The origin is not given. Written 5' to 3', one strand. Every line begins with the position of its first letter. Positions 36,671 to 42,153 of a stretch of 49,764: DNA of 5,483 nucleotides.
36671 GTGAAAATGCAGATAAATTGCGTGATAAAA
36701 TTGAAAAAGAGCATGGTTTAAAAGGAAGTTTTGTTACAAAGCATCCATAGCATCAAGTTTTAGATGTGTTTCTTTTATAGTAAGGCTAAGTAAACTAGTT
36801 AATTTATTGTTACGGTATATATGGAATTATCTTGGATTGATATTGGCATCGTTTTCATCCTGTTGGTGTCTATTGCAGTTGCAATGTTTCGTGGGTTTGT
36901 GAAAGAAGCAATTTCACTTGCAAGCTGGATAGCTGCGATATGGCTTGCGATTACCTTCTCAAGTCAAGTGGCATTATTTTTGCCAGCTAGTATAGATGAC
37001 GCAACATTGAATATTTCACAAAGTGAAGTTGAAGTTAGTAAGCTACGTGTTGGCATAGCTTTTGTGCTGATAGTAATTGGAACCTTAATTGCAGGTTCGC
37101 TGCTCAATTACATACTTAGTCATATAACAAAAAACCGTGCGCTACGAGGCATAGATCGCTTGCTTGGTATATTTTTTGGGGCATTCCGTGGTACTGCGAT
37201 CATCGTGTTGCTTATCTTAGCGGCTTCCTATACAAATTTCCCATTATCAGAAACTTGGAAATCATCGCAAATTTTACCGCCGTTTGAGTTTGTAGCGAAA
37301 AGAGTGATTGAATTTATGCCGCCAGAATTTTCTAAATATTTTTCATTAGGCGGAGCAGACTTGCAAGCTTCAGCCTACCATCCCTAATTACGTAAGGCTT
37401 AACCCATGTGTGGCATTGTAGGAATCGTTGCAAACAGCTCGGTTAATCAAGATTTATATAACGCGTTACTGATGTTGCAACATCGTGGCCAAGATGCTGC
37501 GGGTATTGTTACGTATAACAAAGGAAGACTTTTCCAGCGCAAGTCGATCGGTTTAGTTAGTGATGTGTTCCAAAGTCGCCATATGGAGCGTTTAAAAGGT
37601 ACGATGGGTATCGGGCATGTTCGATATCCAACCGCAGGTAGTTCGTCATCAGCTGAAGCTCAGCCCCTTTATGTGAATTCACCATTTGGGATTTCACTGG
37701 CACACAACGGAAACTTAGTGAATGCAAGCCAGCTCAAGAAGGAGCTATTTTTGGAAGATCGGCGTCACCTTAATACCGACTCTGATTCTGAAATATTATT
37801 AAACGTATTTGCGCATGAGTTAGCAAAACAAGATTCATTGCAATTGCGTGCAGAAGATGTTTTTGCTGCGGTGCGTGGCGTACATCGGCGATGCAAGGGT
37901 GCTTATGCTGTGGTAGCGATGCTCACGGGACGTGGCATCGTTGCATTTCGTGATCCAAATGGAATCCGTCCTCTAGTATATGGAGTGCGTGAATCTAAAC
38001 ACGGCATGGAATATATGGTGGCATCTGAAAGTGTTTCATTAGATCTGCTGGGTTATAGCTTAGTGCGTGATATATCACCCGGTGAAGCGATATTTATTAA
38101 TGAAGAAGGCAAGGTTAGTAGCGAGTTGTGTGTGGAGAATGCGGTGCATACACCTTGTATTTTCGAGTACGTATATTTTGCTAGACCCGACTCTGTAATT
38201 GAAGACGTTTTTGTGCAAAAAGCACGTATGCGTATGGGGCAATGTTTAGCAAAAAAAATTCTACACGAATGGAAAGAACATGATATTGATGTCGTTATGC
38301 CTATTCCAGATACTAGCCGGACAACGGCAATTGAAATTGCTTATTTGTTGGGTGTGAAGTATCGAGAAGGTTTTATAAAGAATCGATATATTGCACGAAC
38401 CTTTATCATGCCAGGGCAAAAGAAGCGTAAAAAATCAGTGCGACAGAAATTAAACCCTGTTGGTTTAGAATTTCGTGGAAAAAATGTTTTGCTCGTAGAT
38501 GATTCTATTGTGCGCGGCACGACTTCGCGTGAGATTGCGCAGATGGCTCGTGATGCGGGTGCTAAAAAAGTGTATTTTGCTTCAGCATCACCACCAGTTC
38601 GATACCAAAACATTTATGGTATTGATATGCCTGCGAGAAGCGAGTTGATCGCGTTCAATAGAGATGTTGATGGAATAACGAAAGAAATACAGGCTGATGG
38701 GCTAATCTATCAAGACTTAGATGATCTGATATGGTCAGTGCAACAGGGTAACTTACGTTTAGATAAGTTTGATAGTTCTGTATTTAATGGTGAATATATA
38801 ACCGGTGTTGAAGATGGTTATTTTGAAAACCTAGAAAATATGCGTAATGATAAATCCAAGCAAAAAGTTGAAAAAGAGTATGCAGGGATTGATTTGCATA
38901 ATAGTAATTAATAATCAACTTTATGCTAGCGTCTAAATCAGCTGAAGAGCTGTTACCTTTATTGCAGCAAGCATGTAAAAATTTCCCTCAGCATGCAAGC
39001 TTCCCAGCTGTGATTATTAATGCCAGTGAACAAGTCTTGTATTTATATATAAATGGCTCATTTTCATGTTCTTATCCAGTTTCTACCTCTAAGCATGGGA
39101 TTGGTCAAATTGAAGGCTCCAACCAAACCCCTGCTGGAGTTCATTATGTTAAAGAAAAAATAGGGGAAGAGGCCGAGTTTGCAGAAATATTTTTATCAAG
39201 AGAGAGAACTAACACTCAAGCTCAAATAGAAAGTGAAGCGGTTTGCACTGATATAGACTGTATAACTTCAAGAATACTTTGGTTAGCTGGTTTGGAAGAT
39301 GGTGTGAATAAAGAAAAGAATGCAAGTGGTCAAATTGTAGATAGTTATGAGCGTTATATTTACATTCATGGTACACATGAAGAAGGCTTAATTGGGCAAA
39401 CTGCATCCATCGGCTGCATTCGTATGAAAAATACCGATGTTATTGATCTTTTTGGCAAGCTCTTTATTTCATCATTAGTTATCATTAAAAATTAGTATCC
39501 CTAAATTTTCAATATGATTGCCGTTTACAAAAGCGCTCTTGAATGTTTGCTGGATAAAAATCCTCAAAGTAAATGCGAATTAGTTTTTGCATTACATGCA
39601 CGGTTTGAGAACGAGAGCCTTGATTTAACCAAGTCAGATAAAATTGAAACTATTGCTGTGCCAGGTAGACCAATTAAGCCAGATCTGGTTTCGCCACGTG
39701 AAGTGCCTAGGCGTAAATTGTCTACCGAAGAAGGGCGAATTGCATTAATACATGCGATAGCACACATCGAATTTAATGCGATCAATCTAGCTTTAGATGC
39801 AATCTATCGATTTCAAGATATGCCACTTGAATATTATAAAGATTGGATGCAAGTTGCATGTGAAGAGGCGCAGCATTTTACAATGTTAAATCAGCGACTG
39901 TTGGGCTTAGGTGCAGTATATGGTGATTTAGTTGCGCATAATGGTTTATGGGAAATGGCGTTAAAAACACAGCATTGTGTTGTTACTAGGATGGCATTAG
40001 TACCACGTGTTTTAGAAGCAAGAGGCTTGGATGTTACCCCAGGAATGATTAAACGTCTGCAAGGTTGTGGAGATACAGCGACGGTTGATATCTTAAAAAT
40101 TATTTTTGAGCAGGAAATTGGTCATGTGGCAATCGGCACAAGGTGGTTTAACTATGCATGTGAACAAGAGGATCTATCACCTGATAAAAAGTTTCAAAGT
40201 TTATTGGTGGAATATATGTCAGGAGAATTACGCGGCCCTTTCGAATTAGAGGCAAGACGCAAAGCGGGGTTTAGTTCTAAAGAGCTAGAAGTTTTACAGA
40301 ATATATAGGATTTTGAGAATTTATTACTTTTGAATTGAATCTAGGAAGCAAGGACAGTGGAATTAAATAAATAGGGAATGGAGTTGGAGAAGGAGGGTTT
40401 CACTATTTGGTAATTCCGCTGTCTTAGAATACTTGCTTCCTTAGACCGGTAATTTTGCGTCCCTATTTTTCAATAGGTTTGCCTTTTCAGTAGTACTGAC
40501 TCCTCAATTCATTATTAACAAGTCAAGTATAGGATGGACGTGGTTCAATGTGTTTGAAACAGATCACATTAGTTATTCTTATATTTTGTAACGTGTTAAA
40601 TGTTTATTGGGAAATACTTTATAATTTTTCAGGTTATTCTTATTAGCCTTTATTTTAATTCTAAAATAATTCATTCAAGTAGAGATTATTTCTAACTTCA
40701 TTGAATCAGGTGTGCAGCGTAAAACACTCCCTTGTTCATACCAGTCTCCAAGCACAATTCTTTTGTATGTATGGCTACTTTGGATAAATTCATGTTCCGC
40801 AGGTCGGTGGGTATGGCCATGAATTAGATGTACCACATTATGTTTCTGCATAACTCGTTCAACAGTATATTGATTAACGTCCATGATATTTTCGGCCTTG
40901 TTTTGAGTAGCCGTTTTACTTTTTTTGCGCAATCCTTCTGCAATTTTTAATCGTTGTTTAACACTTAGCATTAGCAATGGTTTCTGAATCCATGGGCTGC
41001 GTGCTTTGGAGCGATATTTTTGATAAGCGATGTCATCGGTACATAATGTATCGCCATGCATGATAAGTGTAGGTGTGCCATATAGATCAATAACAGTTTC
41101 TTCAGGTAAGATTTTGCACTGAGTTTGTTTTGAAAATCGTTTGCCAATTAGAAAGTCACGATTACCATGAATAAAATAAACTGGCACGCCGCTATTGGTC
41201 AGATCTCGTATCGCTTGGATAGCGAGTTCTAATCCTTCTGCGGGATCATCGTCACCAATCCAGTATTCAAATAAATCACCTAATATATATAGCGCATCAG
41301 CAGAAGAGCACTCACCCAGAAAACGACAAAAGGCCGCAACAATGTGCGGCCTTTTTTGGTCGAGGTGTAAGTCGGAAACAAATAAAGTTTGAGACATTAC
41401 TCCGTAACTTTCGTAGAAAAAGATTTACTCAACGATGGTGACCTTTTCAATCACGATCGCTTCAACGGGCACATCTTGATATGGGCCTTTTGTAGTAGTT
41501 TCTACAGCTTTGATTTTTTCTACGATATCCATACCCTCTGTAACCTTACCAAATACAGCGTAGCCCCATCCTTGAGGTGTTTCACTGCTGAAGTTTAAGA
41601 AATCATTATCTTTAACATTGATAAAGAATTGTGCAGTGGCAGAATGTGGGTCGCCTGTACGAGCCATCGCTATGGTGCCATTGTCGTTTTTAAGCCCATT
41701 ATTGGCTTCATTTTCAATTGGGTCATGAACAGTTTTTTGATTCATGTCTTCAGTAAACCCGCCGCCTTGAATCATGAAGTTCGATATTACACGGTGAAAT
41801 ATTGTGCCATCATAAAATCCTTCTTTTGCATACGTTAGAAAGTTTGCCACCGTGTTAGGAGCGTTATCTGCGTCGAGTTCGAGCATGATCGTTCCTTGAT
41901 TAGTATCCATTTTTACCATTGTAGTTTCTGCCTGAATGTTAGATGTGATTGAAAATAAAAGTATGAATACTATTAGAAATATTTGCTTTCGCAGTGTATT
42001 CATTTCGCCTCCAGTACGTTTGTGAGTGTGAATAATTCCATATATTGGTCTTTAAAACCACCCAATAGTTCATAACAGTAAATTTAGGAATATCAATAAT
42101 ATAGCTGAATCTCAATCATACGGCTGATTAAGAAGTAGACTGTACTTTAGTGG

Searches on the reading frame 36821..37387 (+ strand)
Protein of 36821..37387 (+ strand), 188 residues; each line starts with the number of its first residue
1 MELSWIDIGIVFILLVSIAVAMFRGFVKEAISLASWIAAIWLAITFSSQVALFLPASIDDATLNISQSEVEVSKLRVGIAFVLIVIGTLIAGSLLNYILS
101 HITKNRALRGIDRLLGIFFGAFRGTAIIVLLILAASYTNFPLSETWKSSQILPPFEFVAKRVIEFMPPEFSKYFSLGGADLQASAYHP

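Call 39: search_protein_families(library=pfam, proteins=[window:36821-37387:+], max_evalue=0.00001)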
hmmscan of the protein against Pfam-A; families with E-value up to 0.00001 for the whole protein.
window:36821-37387:+ (188 aa): 1 family
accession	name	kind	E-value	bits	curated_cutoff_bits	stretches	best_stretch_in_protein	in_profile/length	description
PF02674.22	Colicin_V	-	3.4e-32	111.9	29.3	1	6-158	1-142/144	Colicin V production protein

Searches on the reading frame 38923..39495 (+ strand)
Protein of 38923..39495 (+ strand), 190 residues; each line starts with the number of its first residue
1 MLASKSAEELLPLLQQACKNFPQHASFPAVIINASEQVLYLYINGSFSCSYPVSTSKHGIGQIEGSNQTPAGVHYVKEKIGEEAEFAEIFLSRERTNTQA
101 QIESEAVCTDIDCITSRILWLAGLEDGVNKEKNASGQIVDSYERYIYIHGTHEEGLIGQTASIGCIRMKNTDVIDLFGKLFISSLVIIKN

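Call 52: search_protein_families(library=ncbifam, proteins=[window:38923-39495:+], max_evalue=0.00001)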
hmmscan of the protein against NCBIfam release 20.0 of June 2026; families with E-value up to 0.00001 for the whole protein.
window:38923-39495:+ (190 aa): 1 family
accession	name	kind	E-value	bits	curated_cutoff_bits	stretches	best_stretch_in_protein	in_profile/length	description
NF040925.1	LD_carbox_ElsL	exception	2.1e-36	125.1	270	1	30-188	8-158/164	cell wall-recycling L,D-carboxypeptidase ElsL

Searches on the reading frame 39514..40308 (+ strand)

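Call 39: search_protein_families(library=pfam, proteins=[window:39514-40308:+], max_evalue=0.00001)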
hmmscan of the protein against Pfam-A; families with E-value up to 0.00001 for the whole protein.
window:39514-40308:+ (264 aa): 1 family
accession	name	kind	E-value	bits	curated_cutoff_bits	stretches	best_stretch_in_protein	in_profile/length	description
PF04305.20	DUF455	-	6.6e-97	324.4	34.3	1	15-259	3-247/247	Protein of unknown function (DUF455)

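Call 52: search_protein_families(library=ncbifam, proteins=[window:39514-40308:+], max_evalue=0.00001)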
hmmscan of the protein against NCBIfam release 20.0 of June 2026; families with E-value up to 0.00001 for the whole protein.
window:39514-40308:+ (264 aa): 0 families

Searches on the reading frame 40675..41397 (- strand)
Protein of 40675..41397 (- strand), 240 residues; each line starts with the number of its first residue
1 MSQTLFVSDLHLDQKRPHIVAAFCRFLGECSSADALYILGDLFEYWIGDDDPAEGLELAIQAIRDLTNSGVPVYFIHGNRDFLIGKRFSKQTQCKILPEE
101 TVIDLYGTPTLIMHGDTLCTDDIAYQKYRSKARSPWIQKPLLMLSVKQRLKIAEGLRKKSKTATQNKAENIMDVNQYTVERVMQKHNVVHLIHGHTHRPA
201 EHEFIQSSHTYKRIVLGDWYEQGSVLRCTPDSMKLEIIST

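Call 52: search_protein_families(library=ncbifam, proteins=[window:40675-41397:-], max_evalue=0.00001)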
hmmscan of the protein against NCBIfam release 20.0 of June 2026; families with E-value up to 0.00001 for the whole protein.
window:40675-41397:- (240 aa): 2 families
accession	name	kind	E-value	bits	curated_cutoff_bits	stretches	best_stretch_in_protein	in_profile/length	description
TIGR01854.1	lipid_A_lpxH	equivalog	3e-95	317.9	190.35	1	4-231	1-229/231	UDP-2,3-diacylglucosamine diphosphatase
NF003743.0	PRK05340.1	equivalog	6.8e-95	316.8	134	1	2-236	2-237/242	UDP-2,3-diacylglucosamine diphosphatase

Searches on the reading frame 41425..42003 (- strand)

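Call 52: search_protein_families(library=ncbifam, proteins=[window:41425-42003:-], max_evalue=0.00001)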
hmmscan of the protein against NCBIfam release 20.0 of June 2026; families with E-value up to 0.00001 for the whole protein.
window:41425-42003:- (192 aa): 2 families
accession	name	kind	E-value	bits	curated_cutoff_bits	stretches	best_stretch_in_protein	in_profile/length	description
NF008057.0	PRK10791.1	equivalog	3e-75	251.5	297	1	29-192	1-164/164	peptidylprolyl isomerase B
NF008151.0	PRK10903.1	equivalog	7.2e-66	221.3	308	1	16-190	15-188/190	peptidylprolyl isomerase A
